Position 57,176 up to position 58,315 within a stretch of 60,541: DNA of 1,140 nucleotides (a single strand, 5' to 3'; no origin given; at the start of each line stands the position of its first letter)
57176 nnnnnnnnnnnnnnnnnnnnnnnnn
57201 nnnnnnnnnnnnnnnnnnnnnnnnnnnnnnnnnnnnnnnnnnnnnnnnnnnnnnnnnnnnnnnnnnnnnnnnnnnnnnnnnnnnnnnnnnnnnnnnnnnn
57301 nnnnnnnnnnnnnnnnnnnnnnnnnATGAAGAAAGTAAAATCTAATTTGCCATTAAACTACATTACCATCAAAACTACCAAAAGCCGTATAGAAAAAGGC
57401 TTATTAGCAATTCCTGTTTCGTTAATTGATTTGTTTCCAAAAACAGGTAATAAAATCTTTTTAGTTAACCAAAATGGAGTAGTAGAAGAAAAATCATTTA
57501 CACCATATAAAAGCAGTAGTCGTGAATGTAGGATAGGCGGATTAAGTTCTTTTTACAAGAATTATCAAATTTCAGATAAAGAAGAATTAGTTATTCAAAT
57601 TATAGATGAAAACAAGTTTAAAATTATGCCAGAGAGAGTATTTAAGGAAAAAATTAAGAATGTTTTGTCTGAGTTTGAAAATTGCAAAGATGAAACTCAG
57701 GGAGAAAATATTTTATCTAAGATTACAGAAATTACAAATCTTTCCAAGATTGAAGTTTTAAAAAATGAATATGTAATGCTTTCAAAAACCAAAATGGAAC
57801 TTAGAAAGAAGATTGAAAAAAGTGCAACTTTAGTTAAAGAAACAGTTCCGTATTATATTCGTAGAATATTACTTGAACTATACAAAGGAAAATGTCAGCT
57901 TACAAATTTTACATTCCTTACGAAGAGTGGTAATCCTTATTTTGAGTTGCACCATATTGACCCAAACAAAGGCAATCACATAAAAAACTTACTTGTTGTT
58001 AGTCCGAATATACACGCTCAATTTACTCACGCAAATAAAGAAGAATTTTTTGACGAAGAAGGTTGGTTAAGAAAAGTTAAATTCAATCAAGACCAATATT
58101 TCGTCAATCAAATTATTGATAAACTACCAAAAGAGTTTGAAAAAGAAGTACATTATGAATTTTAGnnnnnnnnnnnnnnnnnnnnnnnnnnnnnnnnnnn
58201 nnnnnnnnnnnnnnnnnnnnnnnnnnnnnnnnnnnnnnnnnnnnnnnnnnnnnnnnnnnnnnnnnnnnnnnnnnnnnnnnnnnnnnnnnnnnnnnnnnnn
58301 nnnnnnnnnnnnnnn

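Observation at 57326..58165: Putative restriction enzyme with an unusual B3-like plus HNH domain combination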

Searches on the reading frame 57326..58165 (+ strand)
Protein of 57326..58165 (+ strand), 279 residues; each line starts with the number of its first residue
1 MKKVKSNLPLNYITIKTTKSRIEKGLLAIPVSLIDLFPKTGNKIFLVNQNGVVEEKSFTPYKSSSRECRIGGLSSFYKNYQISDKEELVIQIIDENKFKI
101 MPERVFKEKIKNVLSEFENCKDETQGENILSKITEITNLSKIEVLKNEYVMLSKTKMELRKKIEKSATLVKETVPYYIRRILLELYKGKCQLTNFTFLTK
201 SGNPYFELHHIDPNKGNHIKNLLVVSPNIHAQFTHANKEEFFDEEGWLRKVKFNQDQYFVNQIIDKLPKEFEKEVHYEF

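Call 3: search_protein_families(library=pfam, proteins=[window:57326-58165:+], max_evalue=1)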
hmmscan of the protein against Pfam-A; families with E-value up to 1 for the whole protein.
window:57326-58165:+ (279 aa): 3 families
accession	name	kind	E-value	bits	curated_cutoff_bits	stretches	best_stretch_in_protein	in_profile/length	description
PF02362.26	B3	-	0.011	16.1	30.1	1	14-100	3-93/101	B3 DNA binding domain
PF13391.12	HNH_2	-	0.073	13.4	21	1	190-234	1-59/66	HNH endonuclease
PF17480.7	AlphaC_N2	-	0.29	11.6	25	1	123-144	41-61/71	AlphaC N-terminal domain 2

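Call 4: search_protein_families(library=ncbifam, proteins=[window:57326-58165:+], max_evalue=1)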
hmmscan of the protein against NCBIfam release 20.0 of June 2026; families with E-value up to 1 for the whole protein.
window:57326-58165:+ (279 aa): 2 families
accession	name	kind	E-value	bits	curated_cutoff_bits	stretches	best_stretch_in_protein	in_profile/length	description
NF040563.1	guided_IscB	equivalog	1.2e-07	31.2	175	1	127-272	133-279/314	RNA-guided endonuclease IscB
NF005960.0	PRK08044.1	equivalog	0.036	12.8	688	1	92-160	291-358/453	allantoinase AllB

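Call 5: search_solved_structures(query=window:57326-58165:+, max_evalue=10, show_alignments=3)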
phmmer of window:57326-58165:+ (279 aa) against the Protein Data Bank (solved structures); distinct sequences matched with E-value up to 10: 2.
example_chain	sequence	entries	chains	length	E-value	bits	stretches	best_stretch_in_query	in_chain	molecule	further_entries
6ghc_A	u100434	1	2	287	0.0023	20.9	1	177-237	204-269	5-methylcytosine-specific restriction enzyme A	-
6qp4_A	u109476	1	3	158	0.24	14.2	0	14-39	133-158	UspA1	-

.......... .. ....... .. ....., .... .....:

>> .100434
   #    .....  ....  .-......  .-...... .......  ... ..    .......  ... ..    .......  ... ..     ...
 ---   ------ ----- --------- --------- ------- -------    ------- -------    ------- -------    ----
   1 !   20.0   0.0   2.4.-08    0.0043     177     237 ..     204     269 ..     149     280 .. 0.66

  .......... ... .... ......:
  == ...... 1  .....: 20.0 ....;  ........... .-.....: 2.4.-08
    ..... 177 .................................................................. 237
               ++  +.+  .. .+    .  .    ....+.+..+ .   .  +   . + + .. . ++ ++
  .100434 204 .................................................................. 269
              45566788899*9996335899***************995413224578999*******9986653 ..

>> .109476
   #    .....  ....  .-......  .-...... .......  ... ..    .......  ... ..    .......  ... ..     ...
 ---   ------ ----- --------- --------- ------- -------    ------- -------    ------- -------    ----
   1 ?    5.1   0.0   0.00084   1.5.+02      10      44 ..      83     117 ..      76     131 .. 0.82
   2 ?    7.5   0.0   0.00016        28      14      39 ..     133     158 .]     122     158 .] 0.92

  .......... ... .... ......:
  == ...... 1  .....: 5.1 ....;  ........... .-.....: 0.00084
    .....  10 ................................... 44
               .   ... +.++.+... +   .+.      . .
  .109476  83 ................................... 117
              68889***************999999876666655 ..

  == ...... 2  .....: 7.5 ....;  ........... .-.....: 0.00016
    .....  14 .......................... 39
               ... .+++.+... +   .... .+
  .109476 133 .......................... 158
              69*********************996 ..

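Call 6: find_homologous_proteins(query=window:57326-58165:+, max_evalue=0.001)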
Query window:57326-58165:+ (279 aa): 466 proteins with E <= 0.001 among 1693 candidates; the best 120 are listed.
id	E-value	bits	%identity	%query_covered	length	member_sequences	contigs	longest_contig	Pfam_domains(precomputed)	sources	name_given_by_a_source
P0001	8.7e-177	604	100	100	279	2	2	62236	-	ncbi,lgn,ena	-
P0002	4.1e-153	527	86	99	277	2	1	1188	-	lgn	-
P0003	2.2e-145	501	81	99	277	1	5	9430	-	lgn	-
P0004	9.6e-143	493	80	99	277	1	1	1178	-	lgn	-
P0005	1.2e-134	466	76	99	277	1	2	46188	-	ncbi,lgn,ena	ncbi:MAG: hypothetical protein WBJ84_09485 [Bacteroidales bacterium]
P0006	4.0e-134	464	74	99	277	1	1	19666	-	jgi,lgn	jgi:hypothetical protein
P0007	6.3e-128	444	70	99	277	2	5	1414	-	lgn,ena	-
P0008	1.7e-124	433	71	99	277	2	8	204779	-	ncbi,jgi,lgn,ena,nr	ncbi:MAG: HNH endonuclease [Bacteroidales bacterium]|jgi:hypothetical protein|nr:HNH endonuclease [B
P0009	3.0e-124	432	68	99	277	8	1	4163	-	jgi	jgi:hypothetical protein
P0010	4.8e-124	431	68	99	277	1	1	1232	-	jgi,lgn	-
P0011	2.1e-119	416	67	99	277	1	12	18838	-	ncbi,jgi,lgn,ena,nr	ncbi:MAG TPA: HNH endonuclease signature motif containing protein [Paludibacteraceae bacterium]|jgi:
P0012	5.3e-119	415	68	99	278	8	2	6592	-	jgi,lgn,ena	-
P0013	1.6e-116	407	66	99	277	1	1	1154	-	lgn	-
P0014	1.1e-115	404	68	99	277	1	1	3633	-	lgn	-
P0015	4.6e-115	402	66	99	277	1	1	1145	-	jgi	jgi:hypothetical protein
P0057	5.9e-100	352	60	99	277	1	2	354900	-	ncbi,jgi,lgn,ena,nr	ncbi:MAG: HNH endonuclease [Ignavibacterium sp.]|nr:HNH endonuclease [Ignavibacterium sp.]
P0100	7.0e-96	339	56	99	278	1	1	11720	-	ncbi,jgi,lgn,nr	ncbi:MAG: HNH endonuclease [Treponema sp.]|jgi:hypothetical protein|nr:HNH endonuclease [Treponema s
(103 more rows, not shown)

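Call 12: search_protein_families(library=pfam, alignment_id=A1, max_evalue=0.01)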
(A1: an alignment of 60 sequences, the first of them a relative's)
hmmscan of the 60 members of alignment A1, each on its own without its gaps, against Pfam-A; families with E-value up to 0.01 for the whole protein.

A. member 1, P0001 (279 aa): 0 families

B. families by the number of members that match (of 60 scanned): 5 families
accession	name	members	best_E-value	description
PF02362.26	B3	46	2.3e-06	B3 DNA binding domain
PF13391.12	HNH_2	5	0.0018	HNH endonuclease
PF04014.23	MazE_antitoxin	4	7.7e-05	Antidote-toxin recognition MazE, bacterial antitoxin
PF08391.16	Ly49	1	0.0028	Ly49-like protein, N-terminal region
PF17833.7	pre-PUA_NIP7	1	0.0084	NIP7/UPF0113, pre-PUA domain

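Call 13: search_solved_structures(query=A1, max_evalue=10, show_alignments=4)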
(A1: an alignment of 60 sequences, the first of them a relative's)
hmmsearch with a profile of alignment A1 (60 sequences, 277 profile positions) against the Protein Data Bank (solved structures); distinct sequences matched with E-value up to 10: 3.
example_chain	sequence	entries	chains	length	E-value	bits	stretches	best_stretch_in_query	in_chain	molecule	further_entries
6ghc_A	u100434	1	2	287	0.0012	21.6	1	177-239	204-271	5-methylcytosine-specific restriction enzyme A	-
6me0_C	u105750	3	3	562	0.17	14.5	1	170-233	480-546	Maturase reverse transcriptase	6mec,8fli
5efi_C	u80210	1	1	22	0.79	12.3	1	207-225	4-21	p99p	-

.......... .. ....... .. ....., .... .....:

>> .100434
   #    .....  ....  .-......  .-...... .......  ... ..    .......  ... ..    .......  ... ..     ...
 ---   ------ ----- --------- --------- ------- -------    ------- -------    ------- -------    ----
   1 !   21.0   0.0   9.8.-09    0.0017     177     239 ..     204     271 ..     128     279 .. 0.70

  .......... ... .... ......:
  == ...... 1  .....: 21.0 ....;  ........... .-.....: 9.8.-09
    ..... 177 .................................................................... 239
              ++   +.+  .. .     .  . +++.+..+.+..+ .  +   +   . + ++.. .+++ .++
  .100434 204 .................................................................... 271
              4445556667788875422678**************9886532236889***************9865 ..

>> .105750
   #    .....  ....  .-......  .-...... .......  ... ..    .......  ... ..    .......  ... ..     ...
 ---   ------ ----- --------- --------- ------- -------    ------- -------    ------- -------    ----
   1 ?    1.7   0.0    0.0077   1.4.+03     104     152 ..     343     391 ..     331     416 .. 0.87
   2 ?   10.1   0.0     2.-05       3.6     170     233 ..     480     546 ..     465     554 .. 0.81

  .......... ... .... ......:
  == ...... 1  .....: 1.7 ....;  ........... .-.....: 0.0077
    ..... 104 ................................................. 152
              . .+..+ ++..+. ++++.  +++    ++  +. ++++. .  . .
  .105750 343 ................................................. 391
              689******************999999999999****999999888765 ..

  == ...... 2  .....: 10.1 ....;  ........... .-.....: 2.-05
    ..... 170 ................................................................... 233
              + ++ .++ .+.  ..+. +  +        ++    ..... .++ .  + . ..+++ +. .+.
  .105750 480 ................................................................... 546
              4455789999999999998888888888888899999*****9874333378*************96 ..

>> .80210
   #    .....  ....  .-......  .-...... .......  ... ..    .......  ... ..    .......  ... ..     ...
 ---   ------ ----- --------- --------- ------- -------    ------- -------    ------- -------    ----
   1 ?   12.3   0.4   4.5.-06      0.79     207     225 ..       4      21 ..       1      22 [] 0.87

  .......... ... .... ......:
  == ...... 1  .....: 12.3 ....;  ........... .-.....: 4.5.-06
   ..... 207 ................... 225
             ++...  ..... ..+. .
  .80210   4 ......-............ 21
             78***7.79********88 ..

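Call 14: find_encoding_contigs(protein=P0057, flank=5000, max_places=3)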
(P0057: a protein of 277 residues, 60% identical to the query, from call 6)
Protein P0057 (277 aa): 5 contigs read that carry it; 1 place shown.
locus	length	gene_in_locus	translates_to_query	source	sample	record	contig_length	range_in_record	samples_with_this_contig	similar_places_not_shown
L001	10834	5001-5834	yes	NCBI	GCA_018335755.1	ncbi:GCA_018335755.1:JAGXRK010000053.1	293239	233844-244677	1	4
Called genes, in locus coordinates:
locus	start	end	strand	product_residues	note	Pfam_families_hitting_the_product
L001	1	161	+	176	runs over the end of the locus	PF08282:Hydrolase_3 (weak), PF00702:Hydrolase (weak)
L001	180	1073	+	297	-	PF03102:NeuB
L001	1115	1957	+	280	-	PF04116:FA_hydroxylase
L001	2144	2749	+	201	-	-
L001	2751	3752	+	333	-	PF03235:GmrSD_N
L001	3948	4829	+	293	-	-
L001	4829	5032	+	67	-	-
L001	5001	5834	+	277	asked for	-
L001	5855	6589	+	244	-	PF01170:UPF0020 (faint), PF01555:N6_N4_Mtase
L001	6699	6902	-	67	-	-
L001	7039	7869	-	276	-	PF12849:PBP_like_2, PF01547:SBP_bac_1, PF13531:SBP_bac_11, PF12727:PBP_like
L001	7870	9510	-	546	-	PF04389:Peptidase_M28, PF05343:Peptidase_M42 (faint)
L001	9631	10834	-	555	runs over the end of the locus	PF28492:Beta_helix_4, PF18962:Por_Secre_tail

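Call 15: find_encoding_contigs(protein=P0100, flank=5000, max_places=3)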
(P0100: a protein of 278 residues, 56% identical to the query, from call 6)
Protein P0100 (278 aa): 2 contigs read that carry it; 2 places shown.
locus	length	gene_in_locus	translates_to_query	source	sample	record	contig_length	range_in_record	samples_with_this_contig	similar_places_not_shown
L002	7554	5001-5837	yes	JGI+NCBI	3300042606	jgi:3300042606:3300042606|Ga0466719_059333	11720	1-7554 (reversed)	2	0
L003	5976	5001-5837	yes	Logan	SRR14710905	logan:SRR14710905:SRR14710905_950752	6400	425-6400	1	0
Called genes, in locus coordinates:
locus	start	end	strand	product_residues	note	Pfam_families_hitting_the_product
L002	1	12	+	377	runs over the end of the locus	PF02608:Bmp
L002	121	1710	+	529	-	PF02463:SMC_N (faint), PF00005:ABC_tran, PF13304:AAA_21 (faint), PF00005:ABC_tran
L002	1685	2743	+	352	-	PF02653:BPD_transp_2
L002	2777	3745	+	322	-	PF02653:BPD_transp_2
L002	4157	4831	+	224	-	-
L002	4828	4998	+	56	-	-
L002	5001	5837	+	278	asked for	-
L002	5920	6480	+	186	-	PF01555:N6_N4_Mtase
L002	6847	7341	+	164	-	-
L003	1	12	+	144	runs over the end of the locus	?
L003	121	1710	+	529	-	PF02463:SMC_N (faint), PF00005:ABC_tran, PF13304:AAA_21 (faint), PF00005:ABC_tran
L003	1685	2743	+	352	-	PF02653:BPD_transp_2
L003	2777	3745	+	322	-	PF02653:BPD_transp_2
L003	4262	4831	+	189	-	-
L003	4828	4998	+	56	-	-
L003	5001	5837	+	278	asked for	-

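Call 16: find_encoding_contigs(protein=P0008, flank=5000, max_places=3)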
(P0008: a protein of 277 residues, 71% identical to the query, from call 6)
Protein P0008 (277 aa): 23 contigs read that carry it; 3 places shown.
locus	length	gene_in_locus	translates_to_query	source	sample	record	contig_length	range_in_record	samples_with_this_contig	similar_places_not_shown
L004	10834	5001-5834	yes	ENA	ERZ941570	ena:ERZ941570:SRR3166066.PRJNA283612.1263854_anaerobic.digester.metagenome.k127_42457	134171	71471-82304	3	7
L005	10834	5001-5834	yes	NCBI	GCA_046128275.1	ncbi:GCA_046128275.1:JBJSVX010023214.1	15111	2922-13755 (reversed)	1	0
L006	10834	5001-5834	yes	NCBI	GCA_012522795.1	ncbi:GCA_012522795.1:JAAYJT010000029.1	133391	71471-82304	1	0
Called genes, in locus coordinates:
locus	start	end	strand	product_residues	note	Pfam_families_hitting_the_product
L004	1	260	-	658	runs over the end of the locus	PF03169:OPT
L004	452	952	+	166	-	PF00210:Ferritin, PF02915:Rubrerythrin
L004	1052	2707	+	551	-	PF07719:TPR_2 (faint), PF00515:TPR_1 (faint), PF13181:TPR_8 (faint), PF13371:TPR_9 (faint), PF13431:TPR_17 (faint), PF13432:TPR_16 (faint), PF13414:TPR_11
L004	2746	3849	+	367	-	PF01168:Ala_racemase_N, PF14031:D-ser_dehydrat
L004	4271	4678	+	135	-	-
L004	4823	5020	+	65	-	-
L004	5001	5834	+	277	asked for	-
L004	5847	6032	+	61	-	PF01555:N6_N4_Mtase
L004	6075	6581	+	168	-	PF01555:N6_N4_Mtase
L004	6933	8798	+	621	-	PF00027:cNMP_binding, PF00206:Lyase_1, PF10415:FumaraseC_C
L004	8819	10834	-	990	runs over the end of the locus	PF00072:Response_reg (faint), PF01326:PPDK_N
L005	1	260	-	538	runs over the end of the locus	?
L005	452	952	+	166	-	PF00210:Ferritin, PF02915:Rubrerythrin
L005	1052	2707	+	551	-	PF07719:TPR_2 (faint), PF00515:TPR_1 (faint), PF13181:TPR_8 (faint), PF13371:TPR_9 (faint), PF13431:TPR_17 (faint), PF13432:TPR_16 (faint), PF13414:TPR_11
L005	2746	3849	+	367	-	PF01168:Ala_racemase_N, PF14031:D-ser_dehydrat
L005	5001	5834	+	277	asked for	-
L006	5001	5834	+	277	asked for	-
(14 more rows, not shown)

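Call 17: predict_structure(alignment_id=A1)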
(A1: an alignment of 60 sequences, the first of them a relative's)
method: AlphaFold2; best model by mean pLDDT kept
length: 279 residues; sequences in the alignment: 60
mean_pLDDT: 94.5   pTM: 0.88
mean pLDDT of the five models: 94.5, 93.1, 91.8, 90.0, 89.5
residues with pLDDT >= 90: 252; 70-90: 26; 50-70: 1; < 50: 0
segments of 3 or more residues with pLDDT < 50: none
pLDDT, mean of each block of 10 residues (from residue 1): 94 96 96 92 92 94 85 97 97 94 96 96 95 95 98 95 83 93 97 94 95 96 97 97 98 97 95 90
secondary structure, 60 per line:
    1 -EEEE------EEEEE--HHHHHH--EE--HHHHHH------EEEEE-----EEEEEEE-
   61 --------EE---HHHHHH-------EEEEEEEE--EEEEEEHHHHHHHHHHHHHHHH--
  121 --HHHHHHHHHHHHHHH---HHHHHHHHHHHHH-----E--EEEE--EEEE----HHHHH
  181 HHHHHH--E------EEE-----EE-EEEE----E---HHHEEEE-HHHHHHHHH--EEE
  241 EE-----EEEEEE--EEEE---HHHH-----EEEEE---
elements in order: E2-5 E12-16 H19-24 H31-36 E43-47 E53-59 H74-79 E87-94 E97-102 H103-118 H123-137 H141-153 E162-165 E168-171 H176-186 E196-198 E207-210 E222-225 H227-235 E238-242 E248-253 E256-259 H263-266 E272-276

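Call 20: search_protein_families(library=pfam, proteins=[L001:3948-4829:+, L001:4829-5032:+, L002:4157-4831:+], max_evalue=1)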
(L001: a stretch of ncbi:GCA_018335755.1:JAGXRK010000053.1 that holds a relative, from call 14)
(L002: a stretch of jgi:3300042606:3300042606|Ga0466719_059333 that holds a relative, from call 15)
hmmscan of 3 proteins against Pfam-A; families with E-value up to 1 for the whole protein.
L001:3948-4829:+ (293 aa): 0 families

L001:4829-5032:+ (67 aa): 0 families

L002:4157-4831:+ (224 aa): 0 families

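Call 21: search_solved_structures(query=L001:3948-4829:+, max_evalue=10, show_alignments=2)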
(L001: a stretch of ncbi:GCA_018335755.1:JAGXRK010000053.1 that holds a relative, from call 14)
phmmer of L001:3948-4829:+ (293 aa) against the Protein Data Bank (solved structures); distinct sequences matched with E-value up to 10: 14.
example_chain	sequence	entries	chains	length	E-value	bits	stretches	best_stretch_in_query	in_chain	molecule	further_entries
9dnd_B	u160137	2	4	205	0.035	16.7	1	141-210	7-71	Pseudosymmetric protein nanocages GI4 B Chain | Pseudosymmetric protein nanocage GI9-F7 B chain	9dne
2jqm_A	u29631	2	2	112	0.067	15.8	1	119-191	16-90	Envelope protein E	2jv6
8cwz_B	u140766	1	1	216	0.73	12.4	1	129-212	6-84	I432-1-X3 Chain B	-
8jga_A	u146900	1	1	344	0.77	12.3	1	95-208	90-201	Peptidyl-prolyl cis-trans isomerase FKBP1A,2-dehydro-3-deoxyphosphogluconate aldolase/4-hy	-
8ofn_A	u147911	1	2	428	0.88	12.2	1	119-191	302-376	Envelope glycoprotein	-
6epk_A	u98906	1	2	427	0.9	12.1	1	119-191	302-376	Envelope protein E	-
6iw5_A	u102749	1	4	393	1.1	11.9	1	119-191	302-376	Envelope protein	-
6ivz_A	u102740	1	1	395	1.1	11.9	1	119-191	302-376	Envelope protein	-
8gpt_A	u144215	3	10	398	1.1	11.8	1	119-191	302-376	Envelope protein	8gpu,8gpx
9dnd_D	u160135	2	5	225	1.3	11.6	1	141-210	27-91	Pseudosymmetric protein nanocages GI4 A Chain | Pseudosymmetric protein nanocage GI9-F7 A chain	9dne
1vlw_A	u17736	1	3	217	1.5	11.4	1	132-209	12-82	2-dehydro-3-deoxyphosphogluconate aldolase/4-hydroxy-2-oxoglutarate aldolase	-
8cus_B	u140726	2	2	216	1.6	11.3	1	129-208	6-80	I432-1(NaCl) Chain B | I432-1(Imd) Chain B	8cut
8e01_A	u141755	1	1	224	1.6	11.3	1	141-209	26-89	2-dehydro-3-deoxyphosphogluconate aldolase/4-hydroxy-2-oxoglutarate aldolase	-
9b6y_A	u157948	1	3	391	1.9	11.1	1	119-191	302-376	Envelope protein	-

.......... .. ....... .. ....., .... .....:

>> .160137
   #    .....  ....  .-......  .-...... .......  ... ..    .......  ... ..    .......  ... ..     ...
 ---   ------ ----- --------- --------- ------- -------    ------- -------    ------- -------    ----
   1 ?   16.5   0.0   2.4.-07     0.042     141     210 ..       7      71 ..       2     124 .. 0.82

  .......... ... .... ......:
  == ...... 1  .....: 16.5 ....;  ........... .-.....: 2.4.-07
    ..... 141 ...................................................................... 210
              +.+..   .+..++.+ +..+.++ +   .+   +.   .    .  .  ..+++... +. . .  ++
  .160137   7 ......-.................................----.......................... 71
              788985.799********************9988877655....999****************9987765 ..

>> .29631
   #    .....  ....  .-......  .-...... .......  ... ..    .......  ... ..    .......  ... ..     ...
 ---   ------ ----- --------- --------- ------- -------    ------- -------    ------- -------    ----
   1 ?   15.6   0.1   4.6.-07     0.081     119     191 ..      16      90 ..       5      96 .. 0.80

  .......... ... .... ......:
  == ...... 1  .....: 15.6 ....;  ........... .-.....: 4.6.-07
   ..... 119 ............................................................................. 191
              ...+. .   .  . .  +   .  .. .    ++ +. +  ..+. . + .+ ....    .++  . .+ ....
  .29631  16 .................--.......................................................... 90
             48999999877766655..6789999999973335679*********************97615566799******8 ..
